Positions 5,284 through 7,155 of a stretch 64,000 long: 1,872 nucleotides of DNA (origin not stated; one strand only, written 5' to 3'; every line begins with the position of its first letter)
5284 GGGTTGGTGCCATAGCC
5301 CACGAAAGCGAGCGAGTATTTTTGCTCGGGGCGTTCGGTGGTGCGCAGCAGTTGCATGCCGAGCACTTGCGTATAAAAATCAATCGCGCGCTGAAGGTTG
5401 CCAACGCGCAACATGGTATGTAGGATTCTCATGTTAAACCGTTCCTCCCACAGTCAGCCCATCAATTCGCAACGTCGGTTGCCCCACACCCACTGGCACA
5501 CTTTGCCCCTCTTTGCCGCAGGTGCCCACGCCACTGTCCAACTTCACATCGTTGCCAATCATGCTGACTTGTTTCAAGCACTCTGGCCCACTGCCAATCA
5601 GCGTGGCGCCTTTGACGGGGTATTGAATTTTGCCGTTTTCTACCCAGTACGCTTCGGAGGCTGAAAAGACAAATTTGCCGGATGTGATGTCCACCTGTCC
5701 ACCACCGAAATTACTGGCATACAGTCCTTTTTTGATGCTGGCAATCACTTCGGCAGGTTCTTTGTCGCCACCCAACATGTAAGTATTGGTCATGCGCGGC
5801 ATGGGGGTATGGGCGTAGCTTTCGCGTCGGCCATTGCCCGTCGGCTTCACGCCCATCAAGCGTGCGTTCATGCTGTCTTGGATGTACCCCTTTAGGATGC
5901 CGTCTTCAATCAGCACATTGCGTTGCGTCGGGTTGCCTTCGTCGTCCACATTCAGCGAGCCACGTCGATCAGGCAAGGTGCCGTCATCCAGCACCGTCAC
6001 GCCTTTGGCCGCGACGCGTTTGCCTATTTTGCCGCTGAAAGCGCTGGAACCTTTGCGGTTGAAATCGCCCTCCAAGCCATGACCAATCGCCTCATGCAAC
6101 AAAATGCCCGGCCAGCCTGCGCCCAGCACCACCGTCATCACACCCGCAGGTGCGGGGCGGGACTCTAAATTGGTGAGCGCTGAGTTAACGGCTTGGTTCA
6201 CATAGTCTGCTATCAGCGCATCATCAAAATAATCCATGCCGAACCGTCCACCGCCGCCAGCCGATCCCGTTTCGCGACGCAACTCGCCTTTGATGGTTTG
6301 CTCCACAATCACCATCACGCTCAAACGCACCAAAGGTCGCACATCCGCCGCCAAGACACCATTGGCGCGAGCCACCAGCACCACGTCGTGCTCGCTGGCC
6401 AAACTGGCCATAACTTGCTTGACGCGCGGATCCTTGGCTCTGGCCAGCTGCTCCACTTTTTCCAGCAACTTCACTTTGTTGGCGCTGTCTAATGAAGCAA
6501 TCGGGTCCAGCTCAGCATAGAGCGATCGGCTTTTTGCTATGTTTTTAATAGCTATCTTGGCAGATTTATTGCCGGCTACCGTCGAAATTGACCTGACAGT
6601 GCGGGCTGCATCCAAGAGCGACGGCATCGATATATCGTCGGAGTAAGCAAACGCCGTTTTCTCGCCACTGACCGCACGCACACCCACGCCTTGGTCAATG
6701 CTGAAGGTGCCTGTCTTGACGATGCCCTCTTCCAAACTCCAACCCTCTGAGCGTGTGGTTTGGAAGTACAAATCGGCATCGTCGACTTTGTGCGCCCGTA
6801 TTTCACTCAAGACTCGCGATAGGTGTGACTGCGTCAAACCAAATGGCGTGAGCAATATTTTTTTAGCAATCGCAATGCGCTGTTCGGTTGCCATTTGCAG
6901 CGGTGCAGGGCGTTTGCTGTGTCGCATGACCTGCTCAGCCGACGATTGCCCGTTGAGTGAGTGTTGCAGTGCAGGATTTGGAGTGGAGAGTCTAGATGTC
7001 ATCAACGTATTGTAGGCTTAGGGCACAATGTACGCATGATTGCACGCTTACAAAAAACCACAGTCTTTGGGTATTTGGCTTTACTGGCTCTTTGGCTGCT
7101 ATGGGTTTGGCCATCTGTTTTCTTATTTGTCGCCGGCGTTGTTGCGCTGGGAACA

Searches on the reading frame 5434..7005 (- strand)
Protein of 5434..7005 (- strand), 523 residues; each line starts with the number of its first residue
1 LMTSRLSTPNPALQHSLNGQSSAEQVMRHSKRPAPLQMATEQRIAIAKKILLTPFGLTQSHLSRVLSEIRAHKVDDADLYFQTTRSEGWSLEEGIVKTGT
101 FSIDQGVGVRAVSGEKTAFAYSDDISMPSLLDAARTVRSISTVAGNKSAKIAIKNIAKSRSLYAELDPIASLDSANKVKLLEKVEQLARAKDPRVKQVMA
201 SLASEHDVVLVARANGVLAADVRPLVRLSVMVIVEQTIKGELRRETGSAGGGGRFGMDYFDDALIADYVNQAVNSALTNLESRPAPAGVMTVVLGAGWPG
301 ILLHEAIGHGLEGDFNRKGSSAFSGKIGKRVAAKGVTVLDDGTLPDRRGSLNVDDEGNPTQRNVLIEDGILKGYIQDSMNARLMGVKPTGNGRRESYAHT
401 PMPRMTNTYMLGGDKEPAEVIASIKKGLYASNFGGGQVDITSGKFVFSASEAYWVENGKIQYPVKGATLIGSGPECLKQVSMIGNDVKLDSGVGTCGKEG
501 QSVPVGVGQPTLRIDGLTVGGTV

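Call 11: search_protein_families(library=ncbifam, proteins=[window:5434-7005:-], max_evalue=0.00001)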
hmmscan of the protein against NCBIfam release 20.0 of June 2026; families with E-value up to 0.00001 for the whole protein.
window:5434-7005:- (523 aa): 3 families
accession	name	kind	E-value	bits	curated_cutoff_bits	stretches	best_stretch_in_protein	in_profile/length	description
NF008006.0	PRK10735.1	equivalog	1.4e-201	670.1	513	1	48-522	7-480/481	metalloprotease TldD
NF040952.1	Arch_mtprotase_TldD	equivalog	4.1e-61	207.1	635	1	74-520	12-443/443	zinc metalloprotease TldD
NF008268.0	PRK11040.1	equivalog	1.5e-22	79.9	438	1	68-494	23-432/446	metalloprotease PmbA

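Call 67: search_solved_structures(query=window:5434-7005:-, max_evalue=1e-10, show_alignments=1)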
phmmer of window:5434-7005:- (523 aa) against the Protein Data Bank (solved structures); distinct sequences matched with E-value up to 1e-10: 9.
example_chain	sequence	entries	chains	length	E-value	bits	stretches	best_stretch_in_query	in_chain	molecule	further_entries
5nj5_A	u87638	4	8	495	1.9e-178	597.8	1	33-522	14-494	Metalloprotease TldD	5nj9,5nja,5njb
5njc_A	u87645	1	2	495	1.4e-177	594.9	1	33-522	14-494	Metalloprotease TldD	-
5njf_A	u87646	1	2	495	5.8e-177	592.9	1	33-522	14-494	Metalloprotease TldD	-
1vl4_A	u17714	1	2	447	3e-21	79.3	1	269-490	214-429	pmbA-related protein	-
5nj5_B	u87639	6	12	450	6.9e-19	71.5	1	67-497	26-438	Metalloprotease PmbA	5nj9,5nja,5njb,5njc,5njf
1vpb_A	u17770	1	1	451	1.7e-18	70.3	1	169-491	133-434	putative modulator of DNA gyrase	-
6j6a_A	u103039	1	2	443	2.7e-18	69.6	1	311-485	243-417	Zinc-dependent protease, TldD/PmbA family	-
3qtd_A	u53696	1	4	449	3.2e-18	69.3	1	62-492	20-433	PmbA protein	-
3tv9_A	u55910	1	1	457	3.4e-18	69.2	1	67-497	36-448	Putative peptide maturation protein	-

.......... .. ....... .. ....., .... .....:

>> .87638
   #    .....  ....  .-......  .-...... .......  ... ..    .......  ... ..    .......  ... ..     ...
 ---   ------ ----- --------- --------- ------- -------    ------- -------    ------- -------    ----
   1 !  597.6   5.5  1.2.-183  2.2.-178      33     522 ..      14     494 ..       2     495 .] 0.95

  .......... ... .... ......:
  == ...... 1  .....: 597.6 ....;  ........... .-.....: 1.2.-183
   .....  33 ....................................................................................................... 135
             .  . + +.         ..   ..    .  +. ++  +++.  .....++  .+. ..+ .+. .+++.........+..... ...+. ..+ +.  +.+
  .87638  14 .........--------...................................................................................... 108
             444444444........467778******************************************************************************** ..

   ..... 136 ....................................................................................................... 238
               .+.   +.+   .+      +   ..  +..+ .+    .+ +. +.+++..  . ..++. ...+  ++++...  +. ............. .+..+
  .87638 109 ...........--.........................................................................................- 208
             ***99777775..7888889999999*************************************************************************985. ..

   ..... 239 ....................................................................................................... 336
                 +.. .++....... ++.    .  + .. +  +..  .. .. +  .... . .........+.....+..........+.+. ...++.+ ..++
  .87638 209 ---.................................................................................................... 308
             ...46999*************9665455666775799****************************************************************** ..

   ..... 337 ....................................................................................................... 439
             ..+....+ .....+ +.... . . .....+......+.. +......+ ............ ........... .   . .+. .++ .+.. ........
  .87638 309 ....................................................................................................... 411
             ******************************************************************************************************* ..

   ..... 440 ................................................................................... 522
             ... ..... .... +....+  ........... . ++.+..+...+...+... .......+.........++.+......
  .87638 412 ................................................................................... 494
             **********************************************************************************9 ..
